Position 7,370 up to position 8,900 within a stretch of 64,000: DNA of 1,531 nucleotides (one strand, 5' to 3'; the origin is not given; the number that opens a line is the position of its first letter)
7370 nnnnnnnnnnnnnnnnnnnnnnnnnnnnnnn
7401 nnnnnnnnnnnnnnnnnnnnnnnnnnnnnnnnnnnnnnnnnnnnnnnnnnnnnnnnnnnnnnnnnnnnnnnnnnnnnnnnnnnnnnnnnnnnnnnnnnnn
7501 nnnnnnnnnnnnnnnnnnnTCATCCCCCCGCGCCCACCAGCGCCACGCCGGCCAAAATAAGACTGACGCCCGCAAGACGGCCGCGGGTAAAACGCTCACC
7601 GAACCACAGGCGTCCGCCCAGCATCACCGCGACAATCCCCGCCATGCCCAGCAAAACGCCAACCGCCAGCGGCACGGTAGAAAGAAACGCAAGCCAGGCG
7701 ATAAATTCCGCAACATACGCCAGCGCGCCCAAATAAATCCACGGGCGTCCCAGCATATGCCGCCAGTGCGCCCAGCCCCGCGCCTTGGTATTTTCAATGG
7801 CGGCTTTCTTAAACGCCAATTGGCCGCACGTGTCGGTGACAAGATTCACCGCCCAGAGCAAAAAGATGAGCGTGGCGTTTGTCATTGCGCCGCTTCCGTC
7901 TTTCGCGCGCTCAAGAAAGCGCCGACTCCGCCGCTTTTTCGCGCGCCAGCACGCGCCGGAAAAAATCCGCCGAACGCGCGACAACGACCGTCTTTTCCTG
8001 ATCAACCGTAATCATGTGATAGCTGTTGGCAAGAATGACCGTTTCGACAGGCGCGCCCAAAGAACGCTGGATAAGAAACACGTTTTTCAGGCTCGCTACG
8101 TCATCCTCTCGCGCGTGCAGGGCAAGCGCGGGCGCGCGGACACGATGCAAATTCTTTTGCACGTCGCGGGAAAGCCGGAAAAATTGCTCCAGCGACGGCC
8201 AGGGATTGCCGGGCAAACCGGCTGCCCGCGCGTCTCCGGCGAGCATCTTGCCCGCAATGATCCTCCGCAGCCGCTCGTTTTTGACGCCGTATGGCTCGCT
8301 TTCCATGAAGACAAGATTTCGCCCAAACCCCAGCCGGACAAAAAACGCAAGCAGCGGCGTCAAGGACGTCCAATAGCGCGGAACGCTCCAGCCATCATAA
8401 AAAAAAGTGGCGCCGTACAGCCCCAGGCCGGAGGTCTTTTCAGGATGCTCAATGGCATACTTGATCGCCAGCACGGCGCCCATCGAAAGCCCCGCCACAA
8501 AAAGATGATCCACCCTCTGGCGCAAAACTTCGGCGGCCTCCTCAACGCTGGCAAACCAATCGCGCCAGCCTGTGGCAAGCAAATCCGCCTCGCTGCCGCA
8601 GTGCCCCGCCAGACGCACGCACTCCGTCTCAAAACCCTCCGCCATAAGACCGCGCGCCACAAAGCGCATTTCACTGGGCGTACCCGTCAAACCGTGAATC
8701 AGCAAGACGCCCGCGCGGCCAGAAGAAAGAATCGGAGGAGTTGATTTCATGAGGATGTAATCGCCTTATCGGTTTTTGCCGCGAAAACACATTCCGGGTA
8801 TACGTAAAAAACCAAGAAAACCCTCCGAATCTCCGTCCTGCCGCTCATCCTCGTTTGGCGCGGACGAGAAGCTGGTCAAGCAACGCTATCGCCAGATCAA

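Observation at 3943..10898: Eight-gene uncharacterised amino-compound / envelope-modification pathway with Arn-like logic but no glycosyltransferase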

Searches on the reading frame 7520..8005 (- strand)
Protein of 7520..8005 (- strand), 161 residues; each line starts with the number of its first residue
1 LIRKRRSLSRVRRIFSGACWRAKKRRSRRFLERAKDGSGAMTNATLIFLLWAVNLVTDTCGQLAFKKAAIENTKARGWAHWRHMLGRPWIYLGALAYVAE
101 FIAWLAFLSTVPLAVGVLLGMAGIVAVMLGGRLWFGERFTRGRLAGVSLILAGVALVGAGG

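Call 4: search_protein_families(library=pfam, proteins=[window:7520-8005:-], max_evalue=0.01)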
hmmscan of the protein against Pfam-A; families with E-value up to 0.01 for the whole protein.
window:7520-8005:- (161 aa): 1 family
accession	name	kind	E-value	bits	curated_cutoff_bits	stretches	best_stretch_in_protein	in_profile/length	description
PF00892.27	EamA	-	6.2e-05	23.7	28.2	1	69-157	50-133/135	EamA-like transporter family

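Call 5: search_protein_families(library=ncbifam, proteins=[window:7520-8005:-], max_evalue=0.01)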
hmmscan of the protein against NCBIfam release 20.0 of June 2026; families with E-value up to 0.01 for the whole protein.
window:7520-8005:- (161 aa): 3 families
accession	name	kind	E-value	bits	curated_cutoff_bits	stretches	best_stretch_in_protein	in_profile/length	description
NF011625.2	PRK15051.1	equivalog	2.6e-05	24.4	92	1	55-159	10-109/111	4-amino-4-deoxy-L-arabinose-phosphoundecaprenol flippase subunit ArnE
NF002816.2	PRK02971.1-2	equivalog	8.6e-05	23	99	1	79-157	36-116/120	4-amino-4-deoxy-L-arabinose-phosphoundecaprenol flippase subunit ArnF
TIGR00950.1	2A78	equivalog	0.0016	17.9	230.2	1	87-154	193-263/264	carboxylate/amino acid/amine transporter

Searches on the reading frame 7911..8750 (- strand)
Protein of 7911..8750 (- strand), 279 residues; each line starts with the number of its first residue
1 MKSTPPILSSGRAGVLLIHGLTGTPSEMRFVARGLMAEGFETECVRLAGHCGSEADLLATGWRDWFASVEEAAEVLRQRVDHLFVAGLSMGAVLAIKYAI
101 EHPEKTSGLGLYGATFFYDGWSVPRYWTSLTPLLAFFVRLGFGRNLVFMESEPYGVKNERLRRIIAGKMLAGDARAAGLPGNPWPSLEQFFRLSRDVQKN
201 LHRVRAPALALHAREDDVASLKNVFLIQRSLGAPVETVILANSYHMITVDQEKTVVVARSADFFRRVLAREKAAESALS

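Call 4: search_protein_families(library=pfam, proteins=[window:7911-8750:-], max_evalue=0.01)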
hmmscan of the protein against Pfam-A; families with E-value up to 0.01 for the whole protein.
window:7911-8750:- (279 aa): 6 families
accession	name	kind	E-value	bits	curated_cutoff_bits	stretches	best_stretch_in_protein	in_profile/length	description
PF12146.15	Hydrolase_4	-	2.6e-18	66.6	27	1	12-252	4-239/239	Serine aminopeptidase, S33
PF12697.13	Abhydrolase_6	-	5.5e-12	47.2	26.3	1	15-255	1-214/217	Alpha/beta hydrolase family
PF00561.26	Abhydrolase_1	-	1.5e-06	28.5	25.8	1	15-144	3-140/245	alpha/beta hydrolase fold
PF01738.24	DLH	-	0.0033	17.5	21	0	63-113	79-129/217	Dienelactone hydrolase family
PF00326.27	Peptidase_S9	-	0.0037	17.2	22.6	0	181-269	120-211/213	Prolyl oligopeptidase family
PF12695.13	Abhydrolase_5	-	0.0045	17.2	27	0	70-109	44-84/164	Alpha/beta hydrolase family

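Call 5: search_protein_families(library=ncbifam, proteins=[window:7911-8750:-], max_evalue=0.01)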
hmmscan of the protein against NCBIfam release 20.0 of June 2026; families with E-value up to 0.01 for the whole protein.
window:7911-8750:- (279 aa): 14 families
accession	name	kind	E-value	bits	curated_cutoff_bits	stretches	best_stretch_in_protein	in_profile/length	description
NF011457.0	PRK14875.1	equivalog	5.5e-09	35.4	307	1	12-111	132-228/372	acetoin dehydrogenase dihydrolipoyllysine-residue acetyltransferase subunit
TIGR03695.1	menH_SHCHC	equivalog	4.4e-08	32.8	208.55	1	15-115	5-105/252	2-succinyl-6-hydroxy-2,4-cyclohexadiene-1-carboxylate synthase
NF051488.1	bifunc_PcaDC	exception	1.3e-07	31.1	390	1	41-112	40-109/375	bifunctional 3-oxoadipate enol-lactonase/4-carboxymuconolactone decarboxylase PcaDC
NF050089.1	i_nPHAscl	equivalog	1.4e-06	27.6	300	0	10-111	16-114/288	intracellular short-chain-length polyhydroxyalkanoate depolymerase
TIGR03101.1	hydr2_PEP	hypoth_equivalog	3.8e-06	26.6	202.75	1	31-111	48-129/266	hydrolase 2, exosortase A system-associated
NF008340.0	PRK11126.1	equivalog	4.7e-05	22.8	261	1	14-106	16-104/255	2-succinyl-6-hydroxy-2,4-cyclohexadiene-1-carboxylate synthase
TIGR01738.1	bioH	equivalog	0.00025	20.8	206.95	1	13-111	5-95/245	pimeloyl-ACP methyl ester esterase BioH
NF051487.1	bifunc_PcaCD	exception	0.00025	20.3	430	1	14-119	174-276/413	bifunctional 4-carboxymuconolactone decarboxylase/3-oxoadipate enol-lactonase PcaCD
TIGR01250.1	pro_imino_pep_2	subfamily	0.00035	20.2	167.65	0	68-109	82-124/288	proline iminopeptidase-family hydrolase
TIGR02427.1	protocat_pcaD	equivalog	0.00066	19.1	255.85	0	23-109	23-107/251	3-oxoadipate enol-lactonase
NF045948.1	ProImpepThrmp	equivalog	0.00081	18.9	500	0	68-109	80-123/291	proline iminopeptidase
TIGR01249.1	pro_imino_pep_1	equivalog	0.0027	16.9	259.75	1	74-113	86-127/307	prolyl aminopeptidase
NF045632.1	hydroxlase_HsaD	equivalog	0.0074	15.3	400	0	15-113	37-136/290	4,5:9,10-diseco-3-hydroxy-5,9,17-trioxoandrosta-1(10),2-diene-4-oate hydrolase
NF052610.1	macro_16_ester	equivalog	0.0075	15.6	420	0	73-117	85-130/281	alpha/beta fold macrolide esterase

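Call 56: search_solved_structures(query=window:7911-8750:-, max_evalue=0.0001)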
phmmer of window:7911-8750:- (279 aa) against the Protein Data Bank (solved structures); distinct sequences matched with E-value up to 0.0001: 23.
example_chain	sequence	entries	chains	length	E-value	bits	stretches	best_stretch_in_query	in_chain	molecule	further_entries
4fbm_A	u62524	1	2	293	1.6e-30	109.6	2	5-110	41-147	LipS lipolytic enzyme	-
4fbl_A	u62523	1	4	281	2.7e-30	108.9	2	5-110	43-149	LipS lipolytic enzyme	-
4lhe_A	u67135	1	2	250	1.1e-28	103.6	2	7-105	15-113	Thermostable monoacylglycerol lipase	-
4ke9_A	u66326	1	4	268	1.5e-28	103.1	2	7-105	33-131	Thermostable monoacylglycerol lipase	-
3rli_A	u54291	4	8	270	1.6e-28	103.1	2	7-105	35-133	Thermostable monoacylglycerol lipase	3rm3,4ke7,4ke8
4ke6_A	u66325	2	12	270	7.8e-28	100.8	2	7-105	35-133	Thermostable monoacylglycerol lipase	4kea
7e0n_A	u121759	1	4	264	2.1e-25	92.8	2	6-105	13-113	Thermostable monoacylglycerol lipase,Lipase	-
7e04_A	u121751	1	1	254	2.3e-24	89.5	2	9-105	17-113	Lipase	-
5xks_A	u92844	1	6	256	3.1e-23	85.8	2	6-105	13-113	Thermostable monoacylglycerol lipase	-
8hea_A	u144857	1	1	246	2e-19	73.3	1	6-105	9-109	Thermostable carboxylesterase Est30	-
8ilt_A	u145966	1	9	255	3.6e-17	65.9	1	5-100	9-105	Carboxylesterase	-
1tqh_A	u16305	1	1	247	6e-17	65.1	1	5-101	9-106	Carboxylesterase precursor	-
9jux_A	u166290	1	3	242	1.1e-16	64.3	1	7-100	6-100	Carboxylesterase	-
1r1d_A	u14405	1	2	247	1.1e-16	64.2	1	5-101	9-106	Carboxylesterase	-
4diu_A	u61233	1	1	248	1.5e-14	57.3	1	5-101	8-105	Engineered Protein PF00326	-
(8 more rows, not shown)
